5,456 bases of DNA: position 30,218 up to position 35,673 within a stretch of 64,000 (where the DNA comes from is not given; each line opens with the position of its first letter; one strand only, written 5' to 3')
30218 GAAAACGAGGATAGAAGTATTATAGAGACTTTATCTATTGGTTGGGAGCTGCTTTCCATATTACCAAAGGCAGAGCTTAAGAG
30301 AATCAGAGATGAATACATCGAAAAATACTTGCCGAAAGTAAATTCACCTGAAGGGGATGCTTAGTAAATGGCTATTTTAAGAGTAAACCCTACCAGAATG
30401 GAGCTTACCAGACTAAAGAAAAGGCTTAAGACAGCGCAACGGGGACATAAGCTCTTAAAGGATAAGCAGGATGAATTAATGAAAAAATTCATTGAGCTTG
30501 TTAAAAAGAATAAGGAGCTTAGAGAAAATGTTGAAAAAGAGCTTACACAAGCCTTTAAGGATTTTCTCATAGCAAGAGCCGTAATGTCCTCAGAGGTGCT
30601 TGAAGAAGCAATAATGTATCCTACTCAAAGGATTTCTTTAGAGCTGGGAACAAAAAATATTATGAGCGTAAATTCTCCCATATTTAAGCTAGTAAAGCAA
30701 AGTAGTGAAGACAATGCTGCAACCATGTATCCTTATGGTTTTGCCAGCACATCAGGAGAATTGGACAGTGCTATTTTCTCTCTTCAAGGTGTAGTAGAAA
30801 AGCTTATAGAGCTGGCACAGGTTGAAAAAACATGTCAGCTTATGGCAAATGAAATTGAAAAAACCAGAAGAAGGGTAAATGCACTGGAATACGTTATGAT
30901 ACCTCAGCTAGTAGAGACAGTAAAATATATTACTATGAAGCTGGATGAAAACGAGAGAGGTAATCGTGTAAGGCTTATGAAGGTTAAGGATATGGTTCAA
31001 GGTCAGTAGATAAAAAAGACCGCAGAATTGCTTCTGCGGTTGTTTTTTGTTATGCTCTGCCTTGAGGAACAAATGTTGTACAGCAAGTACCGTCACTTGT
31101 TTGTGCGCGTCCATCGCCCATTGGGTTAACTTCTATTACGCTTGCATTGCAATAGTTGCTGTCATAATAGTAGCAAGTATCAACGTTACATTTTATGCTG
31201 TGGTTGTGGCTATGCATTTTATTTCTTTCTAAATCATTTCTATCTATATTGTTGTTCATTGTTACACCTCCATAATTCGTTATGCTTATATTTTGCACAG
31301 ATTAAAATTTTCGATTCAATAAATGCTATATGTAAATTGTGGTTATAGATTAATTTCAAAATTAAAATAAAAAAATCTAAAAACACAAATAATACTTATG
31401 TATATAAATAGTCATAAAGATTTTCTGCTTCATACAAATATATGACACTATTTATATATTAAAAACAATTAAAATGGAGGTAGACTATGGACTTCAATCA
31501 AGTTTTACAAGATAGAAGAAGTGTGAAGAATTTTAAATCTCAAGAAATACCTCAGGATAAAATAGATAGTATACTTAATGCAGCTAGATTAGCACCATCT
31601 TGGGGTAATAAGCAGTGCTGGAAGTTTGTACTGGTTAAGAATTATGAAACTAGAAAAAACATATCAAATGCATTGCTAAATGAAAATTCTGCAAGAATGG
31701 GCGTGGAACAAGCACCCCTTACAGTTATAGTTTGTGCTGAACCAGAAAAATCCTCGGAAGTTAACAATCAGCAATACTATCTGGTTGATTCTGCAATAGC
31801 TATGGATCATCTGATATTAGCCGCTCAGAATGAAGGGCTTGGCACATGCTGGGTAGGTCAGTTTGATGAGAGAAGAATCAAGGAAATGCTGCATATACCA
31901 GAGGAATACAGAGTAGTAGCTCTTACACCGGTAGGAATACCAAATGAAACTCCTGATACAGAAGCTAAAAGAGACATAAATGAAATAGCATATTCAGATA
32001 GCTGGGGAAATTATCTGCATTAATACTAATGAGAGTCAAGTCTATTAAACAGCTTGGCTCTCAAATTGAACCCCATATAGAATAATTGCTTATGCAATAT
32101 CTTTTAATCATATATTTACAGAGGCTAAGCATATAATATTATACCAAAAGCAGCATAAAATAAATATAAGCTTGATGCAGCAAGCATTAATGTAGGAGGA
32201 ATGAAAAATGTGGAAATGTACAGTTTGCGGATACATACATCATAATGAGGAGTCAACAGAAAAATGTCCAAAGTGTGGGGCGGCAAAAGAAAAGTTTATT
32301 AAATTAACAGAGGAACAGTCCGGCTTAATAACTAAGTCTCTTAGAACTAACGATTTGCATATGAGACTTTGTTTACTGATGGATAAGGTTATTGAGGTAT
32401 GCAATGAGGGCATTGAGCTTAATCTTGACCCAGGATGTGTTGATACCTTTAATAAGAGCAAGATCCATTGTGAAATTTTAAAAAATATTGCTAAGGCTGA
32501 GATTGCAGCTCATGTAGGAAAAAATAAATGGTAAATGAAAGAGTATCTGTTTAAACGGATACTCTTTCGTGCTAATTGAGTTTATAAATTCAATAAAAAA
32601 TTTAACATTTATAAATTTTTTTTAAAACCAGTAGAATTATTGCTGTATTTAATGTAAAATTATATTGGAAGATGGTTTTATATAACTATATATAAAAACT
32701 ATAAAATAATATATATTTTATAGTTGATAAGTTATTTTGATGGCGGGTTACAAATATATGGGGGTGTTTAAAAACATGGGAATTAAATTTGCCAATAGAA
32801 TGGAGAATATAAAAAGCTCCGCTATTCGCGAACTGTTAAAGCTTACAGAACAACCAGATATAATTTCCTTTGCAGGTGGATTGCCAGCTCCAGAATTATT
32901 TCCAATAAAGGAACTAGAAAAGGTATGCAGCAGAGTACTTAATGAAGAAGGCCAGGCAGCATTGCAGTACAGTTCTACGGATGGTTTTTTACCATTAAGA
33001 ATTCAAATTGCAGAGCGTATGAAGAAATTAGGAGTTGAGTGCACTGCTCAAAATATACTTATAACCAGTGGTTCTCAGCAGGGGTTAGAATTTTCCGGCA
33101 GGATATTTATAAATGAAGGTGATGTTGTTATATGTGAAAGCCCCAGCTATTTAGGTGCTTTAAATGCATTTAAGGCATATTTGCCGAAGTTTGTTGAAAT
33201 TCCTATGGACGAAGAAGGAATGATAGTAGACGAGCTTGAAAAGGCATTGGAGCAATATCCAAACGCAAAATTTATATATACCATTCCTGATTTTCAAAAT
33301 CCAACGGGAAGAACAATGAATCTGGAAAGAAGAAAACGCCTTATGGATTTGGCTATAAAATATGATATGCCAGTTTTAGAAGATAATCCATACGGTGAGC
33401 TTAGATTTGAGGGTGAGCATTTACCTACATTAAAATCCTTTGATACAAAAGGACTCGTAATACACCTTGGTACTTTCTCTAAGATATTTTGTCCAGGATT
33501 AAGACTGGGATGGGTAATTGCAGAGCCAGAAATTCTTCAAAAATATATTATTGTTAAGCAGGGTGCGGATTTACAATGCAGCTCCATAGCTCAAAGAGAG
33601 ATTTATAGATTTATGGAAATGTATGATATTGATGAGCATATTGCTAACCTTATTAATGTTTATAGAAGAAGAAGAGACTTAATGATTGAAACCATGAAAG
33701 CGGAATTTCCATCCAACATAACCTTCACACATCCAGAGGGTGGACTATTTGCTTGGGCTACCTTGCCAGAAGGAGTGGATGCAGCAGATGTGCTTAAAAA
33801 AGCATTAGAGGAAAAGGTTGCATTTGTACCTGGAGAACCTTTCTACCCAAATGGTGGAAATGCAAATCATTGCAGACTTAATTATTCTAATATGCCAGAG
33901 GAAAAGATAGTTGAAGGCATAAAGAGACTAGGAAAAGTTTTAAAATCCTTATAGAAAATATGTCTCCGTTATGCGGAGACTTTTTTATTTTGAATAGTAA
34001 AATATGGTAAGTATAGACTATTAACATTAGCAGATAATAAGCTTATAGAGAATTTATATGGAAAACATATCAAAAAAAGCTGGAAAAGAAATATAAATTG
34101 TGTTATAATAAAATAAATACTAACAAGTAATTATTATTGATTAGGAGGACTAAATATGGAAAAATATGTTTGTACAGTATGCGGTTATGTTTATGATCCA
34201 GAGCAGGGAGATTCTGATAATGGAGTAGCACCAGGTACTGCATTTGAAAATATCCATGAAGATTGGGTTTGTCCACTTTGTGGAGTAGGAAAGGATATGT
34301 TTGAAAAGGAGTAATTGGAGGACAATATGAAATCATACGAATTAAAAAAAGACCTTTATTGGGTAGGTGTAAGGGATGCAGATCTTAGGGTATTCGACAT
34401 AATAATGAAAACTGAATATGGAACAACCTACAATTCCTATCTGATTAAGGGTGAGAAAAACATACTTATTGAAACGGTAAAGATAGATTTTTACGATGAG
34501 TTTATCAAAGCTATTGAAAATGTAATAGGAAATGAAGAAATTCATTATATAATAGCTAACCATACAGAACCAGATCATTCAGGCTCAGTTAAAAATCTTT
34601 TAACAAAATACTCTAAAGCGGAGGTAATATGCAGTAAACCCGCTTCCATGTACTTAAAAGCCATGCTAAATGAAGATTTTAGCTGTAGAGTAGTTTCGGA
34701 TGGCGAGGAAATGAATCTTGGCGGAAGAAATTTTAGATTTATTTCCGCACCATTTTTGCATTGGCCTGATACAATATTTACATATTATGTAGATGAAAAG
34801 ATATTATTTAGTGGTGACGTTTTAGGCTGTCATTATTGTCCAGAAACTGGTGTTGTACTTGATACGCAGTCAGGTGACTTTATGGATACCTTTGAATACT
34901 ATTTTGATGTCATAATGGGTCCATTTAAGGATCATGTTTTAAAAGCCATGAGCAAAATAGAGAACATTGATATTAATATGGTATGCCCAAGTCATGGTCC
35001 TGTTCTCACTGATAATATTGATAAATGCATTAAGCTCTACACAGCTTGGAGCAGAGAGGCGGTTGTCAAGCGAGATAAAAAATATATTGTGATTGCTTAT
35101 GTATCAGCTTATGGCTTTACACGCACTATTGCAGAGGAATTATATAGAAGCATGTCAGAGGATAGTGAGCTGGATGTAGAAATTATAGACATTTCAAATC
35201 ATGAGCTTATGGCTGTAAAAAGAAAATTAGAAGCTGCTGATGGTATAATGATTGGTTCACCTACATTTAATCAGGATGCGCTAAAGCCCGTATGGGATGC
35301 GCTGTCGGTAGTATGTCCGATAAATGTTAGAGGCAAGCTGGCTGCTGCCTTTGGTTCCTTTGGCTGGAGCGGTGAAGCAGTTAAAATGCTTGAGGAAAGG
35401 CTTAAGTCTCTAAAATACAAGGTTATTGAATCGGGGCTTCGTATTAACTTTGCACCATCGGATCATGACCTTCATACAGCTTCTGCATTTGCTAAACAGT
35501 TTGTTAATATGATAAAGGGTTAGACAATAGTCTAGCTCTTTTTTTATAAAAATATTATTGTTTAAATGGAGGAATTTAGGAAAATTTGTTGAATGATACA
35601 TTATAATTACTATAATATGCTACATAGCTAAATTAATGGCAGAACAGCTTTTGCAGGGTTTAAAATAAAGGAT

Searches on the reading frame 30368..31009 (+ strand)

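Call 11: search_protein_families(library=ncbifam, proteins=[window:30368-31009:+], max_evalue=0.00001)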
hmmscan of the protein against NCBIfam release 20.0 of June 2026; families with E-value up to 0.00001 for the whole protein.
window:30368-31009:+ (213 aa): 7 families
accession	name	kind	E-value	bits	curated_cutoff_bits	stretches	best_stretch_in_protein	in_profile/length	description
NF001543.0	PRK00373.1-2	equivalog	8.4e-105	349.1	290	1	1-211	1-209/212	V-type ATP synthase subunit D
NF001546.0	PRK00373.1-5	equivalog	1.2e-72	243.9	334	1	1-207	1-207/207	V-type ATP synthase subunit D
NF001545.0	PRK00373.1-4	equivalog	2.1e-60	204.2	226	1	3-211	6-211/216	V-type ATP synthase subunit D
TIGR00309.1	V_ATPase_subD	subfamily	8.3e-52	175.8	72.25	1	5-210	3-206/209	V-type ATP synthase subunit D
NF001542.0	PRK00373.1-1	equivalog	4.7e-44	150.3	261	1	3-209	3-206/212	V-type ATP synthase subunit D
NF001544.0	PRK00373.1-3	equivalog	1e-29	103.9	253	1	5-211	7-208/216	V-type ATP synthase subunit D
NF002565.0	PRK02195.1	equivalog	8.8e-13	48.4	189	1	5-203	4-189/204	V-type ATP synthase subunit D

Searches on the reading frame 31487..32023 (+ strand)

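Call 11: search_protein_families(library=ncbifam, proteins=[window:31487-32023:+], max_evalue=0.00001)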
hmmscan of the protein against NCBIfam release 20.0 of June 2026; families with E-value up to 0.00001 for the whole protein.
window:31487-32023:+ (178 aa): 8 families
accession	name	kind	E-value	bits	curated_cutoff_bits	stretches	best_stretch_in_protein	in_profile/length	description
TIGR02476.1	BluB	equivalog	9.1e-26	90.5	150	2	72-158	95-186/205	5,6-dimethylbenzimidazole synthase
NF003768.0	PRK05365.1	equivalog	6.5e-16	58.4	152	1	4-87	15-96/200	malonic semialdehyde reductase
NF009810.0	PRK13294.1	equivalog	1.9e-14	53.4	304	2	5-66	256-317/449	coenzyme F420-0:L-glutamate ligase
NF008033.1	PRK10765.1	equivalog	2.5e-14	53.3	223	1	5-171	6-179/240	oxygen-insensitive NADPH nitroreductase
TIGR03553.1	F420_FbiB_CTERM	equivalog_domain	2e-13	50.5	249.55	0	6-65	2-61/194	F420 biosynthesis protein FbiB, C-terminal domain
NF008275.0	PRK11053.1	equivalog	1.3e-12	47.7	227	1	1-86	1-88/217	oxygen-insensitive NAD(P)H nitroreductase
NF008088.0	PRK10828.1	equivalog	5.2e-09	35.9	183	1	1-154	1-165/183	NAD(P)H nitroreductase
TIGR03605.1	antibiot_sagB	domain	1.5e-07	31.1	78.4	1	55-150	73-172/173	SagB family peptide dehydrogenase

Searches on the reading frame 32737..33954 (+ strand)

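Call 11: search_protein_families(library=ncbifam, proteins=[window:32737-33954:+], max_evalue=0.00001)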
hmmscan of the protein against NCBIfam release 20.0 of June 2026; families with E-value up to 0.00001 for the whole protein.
window:32737-33954:+ (405 aa): 65 families (the best 25 are shown)
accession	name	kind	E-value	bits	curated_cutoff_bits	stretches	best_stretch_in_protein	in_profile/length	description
NF052282.1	PLP_TF_PdxR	equivalog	1e-84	285.2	320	1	35-398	90-447/448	MocR-like pyridoxine biosynthesis transcription factor PdxR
NF052290.2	MocR_like_YczR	exception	6.2e-61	206.5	487.4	1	80-400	139-456/458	MocR-like transcription factor YczR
NF052281.1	rhizopine_MocR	equivalog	1.2e-58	199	650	1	33-401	114-478/479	rhizopine catabolism transcriptional regulator MocR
TIGR04461.1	endura_MppQ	equivalog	5e-57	193.7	540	1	42-399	14-377/392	enduracididine biosynthesis enzyme MppQ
NF041364.1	GntC_guanitoxin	equivalog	1.4e-47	162.3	415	1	54-400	10-355/356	guanitoxin biosynthesis PLP-dependent (S)-gamma-hydroxy-L-arginine cyclodehydratase GntC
NF052285.1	GABA_TF_GabR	exception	1.4e-43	149.4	600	1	37-402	89-456/456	MocR-like transcriptional regulator GabR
NF052286.1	ecto_TF_EhuR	exception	7.7e-37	126.9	480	1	62-403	115-450/458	MocR-like ectoine utilization transcription factor EhuR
TIGR03540.1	DapC_direct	equivalog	9e-37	126.9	593.25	1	36-400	25-382/383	LL-diaminopimelate aminotransferase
NF006756.0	PRK09276.1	subfamily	1e-32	113.5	507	1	38-400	29-384/387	LL-diaminopimelate aminotransferase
NF005816.0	PRK07682.1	equivalog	1.1e-32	113.2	620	1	17-403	5-384/390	aminotransferase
NF006229.0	PRK08361.1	equivalog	1e-31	110.4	624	1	18-404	10-390/391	aspartate aminotransferase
NF041091.1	asp_aminotase_Arch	equivalog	1.4e-31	109.7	550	1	41-402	28-375/376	aspartate aminotransferase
NF005744.0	PRK07568.1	subfamily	3e-29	102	389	1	17-403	2-391/398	pyridoxal phosphate-dependent aminotransferase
NF004770.0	PRK06108.1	subfamily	3e-29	102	422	1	18-403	13-393/396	pyridoxal phosphate-dependent aminotransferase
NF005305.0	PRK06836.1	equivalog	1.5e-27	96.9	376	1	50-403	42-392/396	pyridoxal phosphate-dependent aminotransferase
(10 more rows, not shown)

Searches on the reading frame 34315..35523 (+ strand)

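Call 11: search_protein_families(library=ncbifam, proteins=[window:34315-35523:+], max_evalue=0.00001)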
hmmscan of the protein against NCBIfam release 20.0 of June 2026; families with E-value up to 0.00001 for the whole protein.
window:34315-35523:+ (402 aa): 11 families
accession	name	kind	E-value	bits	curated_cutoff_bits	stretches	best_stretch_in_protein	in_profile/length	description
NF008887.0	PRK11921.1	equivalog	1.4e-88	297.4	635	1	9-401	4-396/396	anaerobic nitric oxide reductase flavorubredoxin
NF003954.0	PRK05452.1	equivalog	2.7e-70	237.6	711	1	9-397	4-393/479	anaerobic nitric oxide reductase flavorubredoxin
TIGR01753.1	flav_short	equivalog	2e-18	67.3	123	1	258-397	1-140/140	flavodoxin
NF005246.0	PRK06756.1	subfamily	1.4e-12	47.8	130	1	258-399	4-146/148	flavodoxin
NF005216.0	PRK06703.1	subfamily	1.8e-12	47.5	127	1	258-400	4-147/151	flavodoxin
NF004049.0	PRK05568.1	equivalog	2e-11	44.4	206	1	256-398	2-141/142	flavodoxin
NF004050.0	PRK05569.1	subfamily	7.5e-10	39.3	136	1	256-397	2-140/141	flavodoxin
NF000059.1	tet_redox_37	exception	9e-09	36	225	1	196-279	4-83/108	tetracycline resistance NADPH-dependent oxidoreductase Tet(37)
NF006736.0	PRK09267.1-2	equivalog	4.1e-06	26.6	202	1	258-349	4-86/161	flavodoxin FldA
TIGR01752.1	flav_long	equivalog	4.3e-06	26.4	146.75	1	258-362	2-106/167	flavodoxin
NF006738.0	PRK09267.1-4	equivalog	8.4e-06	25.5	172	0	258-348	3-91/171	flavodoxin FldA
